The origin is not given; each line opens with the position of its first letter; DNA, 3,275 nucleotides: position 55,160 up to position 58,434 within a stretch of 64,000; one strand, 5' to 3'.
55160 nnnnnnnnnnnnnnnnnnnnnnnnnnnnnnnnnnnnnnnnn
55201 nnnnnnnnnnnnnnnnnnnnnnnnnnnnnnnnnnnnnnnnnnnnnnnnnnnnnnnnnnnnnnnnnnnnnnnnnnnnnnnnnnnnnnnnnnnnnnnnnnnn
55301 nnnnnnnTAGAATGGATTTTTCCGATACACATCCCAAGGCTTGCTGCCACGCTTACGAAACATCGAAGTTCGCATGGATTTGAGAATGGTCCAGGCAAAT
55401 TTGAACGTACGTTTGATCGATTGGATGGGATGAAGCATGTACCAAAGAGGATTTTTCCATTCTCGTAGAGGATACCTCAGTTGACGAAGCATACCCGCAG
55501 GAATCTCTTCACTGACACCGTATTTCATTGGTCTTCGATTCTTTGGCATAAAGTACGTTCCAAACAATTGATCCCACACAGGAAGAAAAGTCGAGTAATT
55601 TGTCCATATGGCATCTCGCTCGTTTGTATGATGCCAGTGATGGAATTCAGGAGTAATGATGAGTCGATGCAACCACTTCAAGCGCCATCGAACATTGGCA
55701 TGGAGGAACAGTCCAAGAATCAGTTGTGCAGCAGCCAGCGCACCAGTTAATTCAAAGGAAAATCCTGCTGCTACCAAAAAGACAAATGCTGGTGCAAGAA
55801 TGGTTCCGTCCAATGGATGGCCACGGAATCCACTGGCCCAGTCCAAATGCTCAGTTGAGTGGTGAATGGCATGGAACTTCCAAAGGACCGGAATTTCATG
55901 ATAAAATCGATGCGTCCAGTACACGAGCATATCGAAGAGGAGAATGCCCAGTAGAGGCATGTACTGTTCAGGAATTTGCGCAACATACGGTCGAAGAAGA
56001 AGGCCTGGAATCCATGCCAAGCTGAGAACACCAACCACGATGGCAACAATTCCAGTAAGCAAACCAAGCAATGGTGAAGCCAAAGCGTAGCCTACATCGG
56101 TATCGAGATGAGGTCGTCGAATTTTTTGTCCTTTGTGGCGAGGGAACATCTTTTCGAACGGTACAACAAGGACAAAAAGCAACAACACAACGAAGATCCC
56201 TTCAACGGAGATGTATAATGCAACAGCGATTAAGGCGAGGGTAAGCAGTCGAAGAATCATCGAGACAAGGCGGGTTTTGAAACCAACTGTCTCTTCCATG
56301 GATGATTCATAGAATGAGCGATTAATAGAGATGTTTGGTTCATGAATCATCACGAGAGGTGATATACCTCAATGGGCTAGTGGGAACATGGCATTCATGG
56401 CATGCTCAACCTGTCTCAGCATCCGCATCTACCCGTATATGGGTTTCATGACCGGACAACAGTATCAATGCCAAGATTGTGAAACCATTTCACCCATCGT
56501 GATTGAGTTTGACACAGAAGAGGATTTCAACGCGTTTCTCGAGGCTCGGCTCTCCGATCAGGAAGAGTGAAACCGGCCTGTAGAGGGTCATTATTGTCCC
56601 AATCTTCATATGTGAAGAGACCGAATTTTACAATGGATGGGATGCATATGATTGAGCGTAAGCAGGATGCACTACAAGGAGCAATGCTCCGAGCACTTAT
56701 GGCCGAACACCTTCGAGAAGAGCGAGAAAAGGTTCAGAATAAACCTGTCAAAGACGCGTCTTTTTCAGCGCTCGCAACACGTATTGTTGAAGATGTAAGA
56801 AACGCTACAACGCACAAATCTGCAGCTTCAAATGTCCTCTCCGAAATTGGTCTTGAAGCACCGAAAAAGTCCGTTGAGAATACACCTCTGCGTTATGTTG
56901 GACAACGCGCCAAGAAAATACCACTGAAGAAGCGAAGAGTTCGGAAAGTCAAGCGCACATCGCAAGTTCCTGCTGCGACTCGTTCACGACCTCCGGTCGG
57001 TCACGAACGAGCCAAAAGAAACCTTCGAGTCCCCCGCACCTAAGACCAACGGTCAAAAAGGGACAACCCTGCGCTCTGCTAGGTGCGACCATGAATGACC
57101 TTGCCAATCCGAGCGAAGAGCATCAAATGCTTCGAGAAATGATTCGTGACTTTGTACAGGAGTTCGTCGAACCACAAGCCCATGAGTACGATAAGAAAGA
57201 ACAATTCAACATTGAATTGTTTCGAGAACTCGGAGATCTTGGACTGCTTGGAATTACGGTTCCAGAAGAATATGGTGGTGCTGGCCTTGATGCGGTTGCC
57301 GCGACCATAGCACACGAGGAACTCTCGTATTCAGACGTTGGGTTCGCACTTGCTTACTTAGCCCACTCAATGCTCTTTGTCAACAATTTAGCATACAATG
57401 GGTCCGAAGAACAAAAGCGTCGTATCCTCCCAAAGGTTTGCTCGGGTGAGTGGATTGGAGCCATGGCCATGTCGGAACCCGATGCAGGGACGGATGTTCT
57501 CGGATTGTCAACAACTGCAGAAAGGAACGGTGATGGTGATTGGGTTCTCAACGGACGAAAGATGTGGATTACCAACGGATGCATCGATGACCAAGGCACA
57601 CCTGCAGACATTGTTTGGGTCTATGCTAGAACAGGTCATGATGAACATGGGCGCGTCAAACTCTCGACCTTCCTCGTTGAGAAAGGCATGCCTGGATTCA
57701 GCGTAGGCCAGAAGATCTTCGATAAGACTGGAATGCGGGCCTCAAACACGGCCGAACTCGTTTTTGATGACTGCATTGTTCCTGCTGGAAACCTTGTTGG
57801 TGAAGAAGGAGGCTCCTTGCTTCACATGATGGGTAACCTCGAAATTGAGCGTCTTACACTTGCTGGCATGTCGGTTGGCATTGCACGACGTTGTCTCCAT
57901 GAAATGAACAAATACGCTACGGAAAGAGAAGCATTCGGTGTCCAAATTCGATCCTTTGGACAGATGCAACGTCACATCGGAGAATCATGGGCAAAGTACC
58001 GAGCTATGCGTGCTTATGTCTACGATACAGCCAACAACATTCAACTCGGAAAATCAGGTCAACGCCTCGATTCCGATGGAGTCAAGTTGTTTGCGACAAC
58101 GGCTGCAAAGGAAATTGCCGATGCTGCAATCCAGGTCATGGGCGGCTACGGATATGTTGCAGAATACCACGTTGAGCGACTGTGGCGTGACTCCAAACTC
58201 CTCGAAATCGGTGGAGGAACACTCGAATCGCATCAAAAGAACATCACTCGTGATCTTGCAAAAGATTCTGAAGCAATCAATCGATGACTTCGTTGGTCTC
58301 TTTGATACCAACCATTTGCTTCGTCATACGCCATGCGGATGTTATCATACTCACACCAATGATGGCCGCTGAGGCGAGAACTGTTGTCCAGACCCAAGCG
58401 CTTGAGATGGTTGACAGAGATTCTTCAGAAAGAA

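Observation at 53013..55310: Class II photolyase fused to a FAD-dependent oxidoreductase domain, embedded in an SDR / epimerase / fatty-acid-hydroxylase neighbourhood.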

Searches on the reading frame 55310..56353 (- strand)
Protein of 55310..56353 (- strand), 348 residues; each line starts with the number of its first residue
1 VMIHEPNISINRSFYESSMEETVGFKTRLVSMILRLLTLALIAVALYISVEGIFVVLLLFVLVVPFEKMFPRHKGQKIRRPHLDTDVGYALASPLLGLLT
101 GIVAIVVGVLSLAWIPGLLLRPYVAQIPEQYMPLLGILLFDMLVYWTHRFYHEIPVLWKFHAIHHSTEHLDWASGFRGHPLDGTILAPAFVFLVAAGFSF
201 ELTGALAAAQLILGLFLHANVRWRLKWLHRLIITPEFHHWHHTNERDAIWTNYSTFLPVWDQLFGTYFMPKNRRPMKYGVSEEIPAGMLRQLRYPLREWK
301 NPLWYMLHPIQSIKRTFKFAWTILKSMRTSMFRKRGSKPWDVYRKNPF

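Call 3: search_protein_families(library=pfam, proteins=[window:55310-56353:-], max_evalue=0.01)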
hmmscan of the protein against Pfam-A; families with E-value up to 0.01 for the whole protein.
window:55310-56353:- (348 aa): 1 family
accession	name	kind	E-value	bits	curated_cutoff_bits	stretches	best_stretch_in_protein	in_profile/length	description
PF04116.19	FA_hydroxylase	-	4.6e-27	95.5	31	1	134-266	2-132/132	Fatty acid hydroxylase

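Call 4: search_protein_families(library=ncbifam, proteins=[window:55310-56353:-], max_evalue=0.01)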
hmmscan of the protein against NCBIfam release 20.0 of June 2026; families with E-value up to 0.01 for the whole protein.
window:55310-56353:- (348 aa): 1 family
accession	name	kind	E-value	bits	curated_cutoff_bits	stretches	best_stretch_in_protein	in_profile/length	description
NF052566.1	OrLpdHdlsOlsERhiz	equivalog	2.7e-30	105.7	475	1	53-297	42-284/293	ornithine lipid hydroxylase OlsE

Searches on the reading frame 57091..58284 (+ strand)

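Call 3: search_protein_families(library=pfam, proteins=[window:57091-58284:+], max_evalue=0.01)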
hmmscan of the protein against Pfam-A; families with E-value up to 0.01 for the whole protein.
window:57091-58284:+ (398 aa): 4 families
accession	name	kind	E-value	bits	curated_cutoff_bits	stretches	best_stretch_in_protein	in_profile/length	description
PF02771.21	Acyl-CoA_dh_N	-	1.2e-40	138.8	22.9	1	8-120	1-113/113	Acyl-CoA dehydrogenase, N-terminal domain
PF00441.29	Acyl-CoA_dh_1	-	1.7e-36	126.1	22.4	1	246-388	7-148/150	Acyl-CoA dehydrogenase, C-terminal domain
PF02770.24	Acyl-CoA_dh_M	-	7.7e-25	87.3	33.3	1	124-228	1-97/97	Acyl-CoA dehydrogenase, middle domain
PF08028.16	Acyl-CoA_dh_2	-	6.1e-17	62.6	22.7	1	256-369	2-124/134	Acyl-CoA dehydrogenase, C-terminal domain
